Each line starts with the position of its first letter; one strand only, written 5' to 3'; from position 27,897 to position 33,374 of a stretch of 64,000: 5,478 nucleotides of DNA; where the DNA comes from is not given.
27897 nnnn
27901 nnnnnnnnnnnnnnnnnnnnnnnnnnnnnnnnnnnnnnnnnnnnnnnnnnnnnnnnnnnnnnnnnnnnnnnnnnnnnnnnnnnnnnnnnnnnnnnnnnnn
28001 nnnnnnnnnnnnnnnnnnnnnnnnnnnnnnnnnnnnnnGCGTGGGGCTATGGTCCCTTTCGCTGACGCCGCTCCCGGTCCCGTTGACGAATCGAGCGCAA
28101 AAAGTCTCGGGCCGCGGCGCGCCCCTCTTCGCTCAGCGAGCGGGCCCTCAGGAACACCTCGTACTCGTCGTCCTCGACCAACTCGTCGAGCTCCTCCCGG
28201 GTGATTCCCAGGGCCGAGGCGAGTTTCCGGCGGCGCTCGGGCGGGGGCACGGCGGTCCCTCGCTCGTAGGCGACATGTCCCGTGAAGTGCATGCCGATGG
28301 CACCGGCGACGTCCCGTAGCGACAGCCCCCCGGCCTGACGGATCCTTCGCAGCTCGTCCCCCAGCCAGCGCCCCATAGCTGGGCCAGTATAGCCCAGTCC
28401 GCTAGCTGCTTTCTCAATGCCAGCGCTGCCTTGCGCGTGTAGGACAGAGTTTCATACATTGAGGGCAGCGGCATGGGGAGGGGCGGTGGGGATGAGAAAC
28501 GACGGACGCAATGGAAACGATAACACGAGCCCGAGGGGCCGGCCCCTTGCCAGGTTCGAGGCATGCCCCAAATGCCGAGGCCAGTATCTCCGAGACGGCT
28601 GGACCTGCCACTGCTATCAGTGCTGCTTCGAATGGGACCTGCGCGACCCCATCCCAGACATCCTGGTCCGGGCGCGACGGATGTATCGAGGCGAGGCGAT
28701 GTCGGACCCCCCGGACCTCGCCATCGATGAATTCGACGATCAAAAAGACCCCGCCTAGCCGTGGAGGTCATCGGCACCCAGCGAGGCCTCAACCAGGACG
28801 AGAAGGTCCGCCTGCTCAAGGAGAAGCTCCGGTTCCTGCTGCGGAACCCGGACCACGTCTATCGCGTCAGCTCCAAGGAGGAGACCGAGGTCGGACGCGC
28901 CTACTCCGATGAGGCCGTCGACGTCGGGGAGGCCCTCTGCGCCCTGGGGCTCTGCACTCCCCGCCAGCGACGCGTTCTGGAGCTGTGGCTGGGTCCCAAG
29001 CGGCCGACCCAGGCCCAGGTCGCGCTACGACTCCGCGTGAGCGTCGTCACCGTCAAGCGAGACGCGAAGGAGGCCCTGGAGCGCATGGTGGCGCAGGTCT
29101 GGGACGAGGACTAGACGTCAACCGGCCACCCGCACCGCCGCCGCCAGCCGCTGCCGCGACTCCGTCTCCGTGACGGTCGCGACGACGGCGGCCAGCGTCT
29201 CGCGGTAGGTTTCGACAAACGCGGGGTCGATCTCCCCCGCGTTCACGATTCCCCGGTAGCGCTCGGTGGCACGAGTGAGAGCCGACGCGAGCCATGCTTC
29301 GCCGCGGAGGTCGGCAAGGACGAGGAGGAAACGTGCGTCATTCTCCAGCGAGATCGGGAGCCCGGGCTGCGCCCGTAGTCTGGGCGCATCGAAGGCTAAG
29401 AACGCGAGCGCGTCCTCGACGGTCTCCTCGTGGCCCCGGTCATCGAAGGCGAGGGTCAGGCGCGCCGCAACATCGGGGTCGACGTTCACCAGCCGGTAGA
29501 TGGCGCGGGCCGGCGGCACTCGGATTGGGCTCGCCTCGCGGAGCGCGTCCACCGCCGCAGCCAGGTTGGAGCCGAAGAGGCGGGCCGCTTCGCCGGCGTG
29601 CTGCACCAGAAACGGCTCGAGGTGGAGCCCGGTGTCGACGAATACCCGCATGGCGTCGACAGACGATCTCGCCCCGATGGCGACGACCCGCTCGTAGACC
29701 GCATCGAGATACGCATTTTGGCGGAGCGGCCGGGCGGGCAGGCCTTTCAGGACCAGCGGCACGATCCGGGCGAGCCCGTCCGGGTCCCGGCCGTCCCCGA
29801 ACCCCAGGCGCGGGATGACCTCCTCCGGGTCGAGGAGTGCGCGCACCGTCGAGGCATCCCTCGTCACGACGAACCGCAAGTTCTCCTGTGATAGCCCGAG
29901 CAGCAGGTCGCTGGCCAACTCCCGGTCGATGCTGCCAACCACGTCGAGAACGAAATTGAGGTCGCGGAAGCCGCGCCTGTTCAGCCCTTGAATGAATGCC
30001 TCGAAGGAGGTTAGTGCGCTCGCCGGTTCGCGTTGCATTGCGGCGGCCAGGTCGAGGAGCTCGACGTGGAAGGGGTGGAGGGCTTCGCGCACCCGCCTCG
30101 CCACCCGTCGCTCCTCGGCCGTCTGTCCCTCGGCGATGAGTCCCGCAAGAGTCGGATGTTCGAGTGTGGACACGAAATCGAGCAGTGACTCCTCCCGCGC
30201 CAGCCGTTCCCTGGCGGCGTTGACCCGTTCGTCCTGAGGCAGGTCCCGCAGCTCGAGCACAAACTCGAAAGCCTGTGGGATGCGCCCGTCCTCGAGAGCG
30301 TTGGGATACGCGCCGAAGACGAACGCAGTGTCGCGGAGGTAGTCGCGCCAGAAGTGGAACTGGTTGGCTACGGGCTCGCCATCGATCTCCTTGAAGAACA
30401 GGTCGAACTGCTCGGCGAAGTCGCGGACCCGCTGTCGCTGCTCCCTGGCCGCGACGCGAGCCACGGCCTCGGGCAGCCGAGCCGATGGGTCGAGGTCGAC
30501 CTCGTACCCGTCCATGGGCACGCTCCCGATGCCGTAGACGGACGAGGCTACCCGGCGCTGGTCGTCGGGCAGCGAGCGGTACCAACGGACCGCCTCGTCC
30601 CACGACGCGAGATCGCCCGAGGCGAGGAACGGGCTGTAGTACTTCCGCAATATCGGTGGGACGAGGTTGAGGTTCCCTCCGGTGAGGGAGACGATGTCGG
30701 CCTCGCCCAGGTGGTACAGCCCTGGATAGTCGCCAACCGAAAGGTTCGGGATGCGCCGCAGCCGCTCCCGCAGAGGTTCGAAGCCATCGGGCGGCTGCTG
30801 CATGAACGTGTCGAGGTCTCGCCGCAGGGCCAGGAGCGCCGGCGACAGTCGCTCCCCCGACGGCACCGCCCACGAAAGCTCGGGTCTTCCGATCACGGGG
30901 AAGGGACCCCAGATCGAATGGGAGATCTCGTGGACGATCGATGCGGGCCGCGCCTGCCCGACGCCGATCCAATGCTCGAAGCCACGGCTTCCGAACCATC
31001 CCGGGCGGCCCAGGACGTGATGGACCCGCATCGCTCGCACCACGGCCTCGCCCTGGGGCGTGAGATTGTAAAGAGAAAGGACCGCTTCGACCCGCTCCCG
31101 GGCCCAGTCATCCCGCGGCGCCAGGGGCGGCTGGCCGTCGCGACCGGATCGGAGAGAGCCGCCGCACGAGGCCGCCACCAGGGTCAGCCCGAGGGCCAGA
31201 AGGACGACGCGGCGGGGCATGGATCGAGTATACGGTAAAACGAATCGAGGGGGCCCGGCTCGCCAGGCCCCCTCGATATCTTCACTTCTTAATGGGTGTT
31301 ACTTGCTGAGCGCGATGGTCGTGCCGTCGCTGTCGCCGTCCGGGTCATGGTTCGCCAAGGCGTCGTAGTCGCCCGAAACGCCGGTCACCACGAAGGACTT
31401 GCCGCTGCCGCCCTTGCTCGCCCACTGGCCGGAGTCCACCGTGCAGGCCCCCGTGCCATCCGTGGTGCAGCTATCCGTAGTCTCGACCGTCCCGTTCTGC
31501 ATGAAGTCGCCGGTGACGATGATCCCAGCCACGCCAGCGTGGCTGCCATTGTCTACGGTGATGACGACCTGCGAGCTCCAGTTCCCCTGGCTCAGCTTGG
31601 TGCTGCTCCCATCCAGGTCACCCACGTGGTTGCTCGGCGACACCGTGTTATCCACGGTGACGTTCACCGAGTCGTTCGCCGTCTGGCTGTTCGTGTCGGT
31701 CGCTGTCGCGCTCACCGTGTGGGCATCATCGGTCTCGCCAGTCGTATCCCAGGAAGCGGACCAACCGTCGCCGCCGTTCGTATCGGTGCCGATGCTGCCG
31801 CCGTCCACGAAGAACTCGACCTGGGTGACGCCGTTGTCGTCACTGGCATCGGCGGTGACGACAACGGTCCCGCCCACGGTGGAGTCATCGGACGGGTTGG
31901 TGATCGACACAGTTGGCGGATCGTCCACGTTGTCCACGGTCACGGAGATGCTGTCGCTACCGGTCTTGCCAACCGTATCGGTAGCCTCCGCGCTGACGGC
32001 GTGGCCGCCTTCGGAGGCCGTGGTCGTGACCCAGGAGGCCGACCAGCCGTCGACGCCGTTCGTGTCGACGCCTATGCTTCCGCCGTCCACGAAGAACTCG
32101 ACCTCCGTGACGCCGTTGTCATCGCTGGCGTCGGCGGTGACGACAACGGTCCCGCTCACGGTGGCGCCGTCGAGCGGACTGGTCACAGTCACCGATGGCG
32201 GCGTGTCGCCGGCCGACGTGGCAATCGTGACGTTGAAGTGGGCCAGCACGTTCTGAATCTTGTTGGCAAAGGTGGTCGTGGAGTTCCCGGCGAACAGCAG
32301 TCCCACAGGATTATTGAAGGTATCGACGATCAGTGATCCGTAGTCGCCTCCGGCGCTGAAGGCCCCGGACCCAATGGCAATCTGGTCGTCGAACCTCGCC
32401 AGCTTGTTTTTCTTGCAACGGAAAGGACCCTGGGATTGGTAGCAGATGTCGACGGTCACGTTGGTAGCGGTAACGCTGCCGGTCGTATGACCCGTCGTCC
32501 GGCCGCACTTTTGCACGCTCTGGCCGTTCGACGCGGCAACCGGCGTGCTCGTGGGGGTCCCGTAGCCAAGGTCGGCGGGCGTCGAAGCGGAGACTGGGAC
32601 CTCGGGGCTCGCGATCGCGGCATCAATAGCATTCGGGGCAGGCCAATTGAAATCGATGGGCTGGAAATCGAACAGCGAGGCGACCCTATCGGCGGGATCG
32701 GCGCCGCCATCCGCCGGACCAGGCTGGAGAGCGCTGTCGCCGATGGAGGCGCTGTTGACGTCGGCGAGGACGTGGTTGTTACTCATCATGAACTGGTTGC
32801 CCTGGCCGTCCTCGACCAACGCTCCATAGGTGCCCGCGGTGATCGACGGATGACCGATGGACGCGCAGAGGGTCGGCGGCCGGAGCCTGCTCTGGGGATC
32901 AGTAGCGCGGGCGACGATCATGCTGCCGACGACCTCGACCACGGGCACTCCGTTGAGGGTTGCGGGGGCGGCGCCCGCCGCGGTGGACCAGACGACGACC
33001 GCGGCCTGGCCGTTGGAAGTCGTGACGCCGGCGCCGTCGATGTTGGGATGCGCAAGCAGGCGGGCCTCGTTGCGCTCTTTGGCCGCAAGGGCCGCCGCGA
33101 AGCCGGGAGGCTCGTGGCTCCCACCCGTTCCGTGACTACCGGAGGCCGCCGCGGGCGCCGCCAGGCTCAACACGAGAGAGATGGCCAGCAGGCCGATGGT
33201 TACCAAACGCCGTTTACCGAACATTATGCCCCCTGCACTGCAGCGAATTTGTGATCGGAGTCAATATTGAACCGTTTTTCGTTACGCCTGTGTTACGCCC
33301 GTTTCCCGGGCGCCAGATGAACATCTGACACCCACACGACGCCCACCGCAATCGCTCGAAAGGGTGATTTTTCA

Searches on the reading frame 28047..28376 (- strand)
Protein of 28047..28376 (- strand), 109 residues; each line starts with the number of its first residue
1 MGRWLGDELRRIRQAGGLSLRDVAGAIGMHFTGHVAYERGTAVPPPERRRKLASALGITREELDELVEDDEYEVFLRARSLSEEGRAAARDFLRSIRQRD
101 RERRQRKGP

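Call 67: search_protein_families(library=pfam, proteins=[window:28047-28376:-], max_evalue=0.0001)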
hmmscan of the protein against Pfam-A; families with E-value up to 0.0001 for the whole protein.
window:28047-28376:- (109 aa): 2 families
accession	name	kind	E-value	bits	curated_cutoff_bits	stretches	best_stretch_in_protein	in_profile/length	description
PF13560.12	HTH_31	-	4.1e-12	46.7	27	1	4-66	1-64/64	Helix-turn-helix domain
PF01381.28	HTH_3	-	1.1e-07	32.3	23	1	9-63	1-55/55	Helix-turn-helix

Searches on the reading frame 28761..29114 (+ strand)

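Call 67: search_protein_families(library=pfam, proteins=[window:28761-29114:+], max_evalue=0.0001)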
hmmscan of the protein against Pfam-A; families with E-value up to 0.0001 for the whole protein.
window:28761-29114:+ (117 aa): 1 family
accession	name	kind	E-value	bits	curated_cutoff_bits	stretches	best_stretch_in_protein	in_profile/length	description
PF04545.22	Sigma70_r4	-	4.4e-05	23.4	24.1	1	66-109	6-48/50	Sigma-70, region 4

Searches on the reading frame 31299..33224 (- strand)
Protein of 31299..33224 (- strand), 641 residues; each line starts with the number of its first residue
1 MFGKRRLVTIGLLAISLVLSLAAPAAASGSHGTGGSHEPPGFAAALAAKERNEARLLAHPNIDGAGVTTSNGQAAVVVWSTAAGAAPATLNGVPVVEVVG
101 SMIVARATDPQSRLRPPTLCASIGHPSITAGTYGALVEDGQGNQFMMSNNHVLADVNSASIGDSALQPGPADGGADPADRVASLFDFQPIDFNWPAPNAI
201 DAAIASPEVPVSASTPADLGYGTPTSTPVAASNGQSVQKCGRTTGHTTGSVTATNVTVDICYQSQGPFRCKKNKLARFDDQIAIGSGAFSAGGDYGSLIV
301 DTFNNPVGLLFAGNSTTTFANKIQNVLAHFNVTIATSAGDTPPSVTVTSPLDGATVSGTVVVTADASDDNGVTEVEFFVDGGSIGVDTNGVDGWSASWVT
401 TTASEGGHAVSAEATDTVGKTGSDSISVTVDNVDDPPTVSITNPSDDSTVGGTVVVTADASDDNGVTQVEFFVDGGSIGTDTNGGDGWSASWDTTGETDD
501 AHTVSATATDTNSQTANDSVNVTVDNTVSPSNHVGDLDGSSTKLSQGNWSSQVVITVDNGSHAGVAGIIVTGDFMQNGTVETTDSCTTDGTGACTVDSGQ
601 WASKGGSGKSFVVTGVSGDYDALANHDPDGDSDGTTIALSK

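Call 26: search_protein_families(library=pfam, proteins=[window:31299-33224:-], max_evalue=0.001)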
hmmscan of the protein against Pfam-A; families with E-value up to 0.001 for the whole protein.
window:31299-33224:- (641 aa): 2 families
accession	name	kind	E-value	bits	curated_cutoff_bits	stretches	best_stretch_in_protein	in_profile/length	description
PF17957.7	Big_7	-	4.5e-35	120.6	24.1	2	437-506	1-70/70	Bacterial Ig domain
PF13779.11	DUF4175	-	0.00021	19.9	27.3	0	407-470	255-318/825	Domain of unknown function (DUF4175)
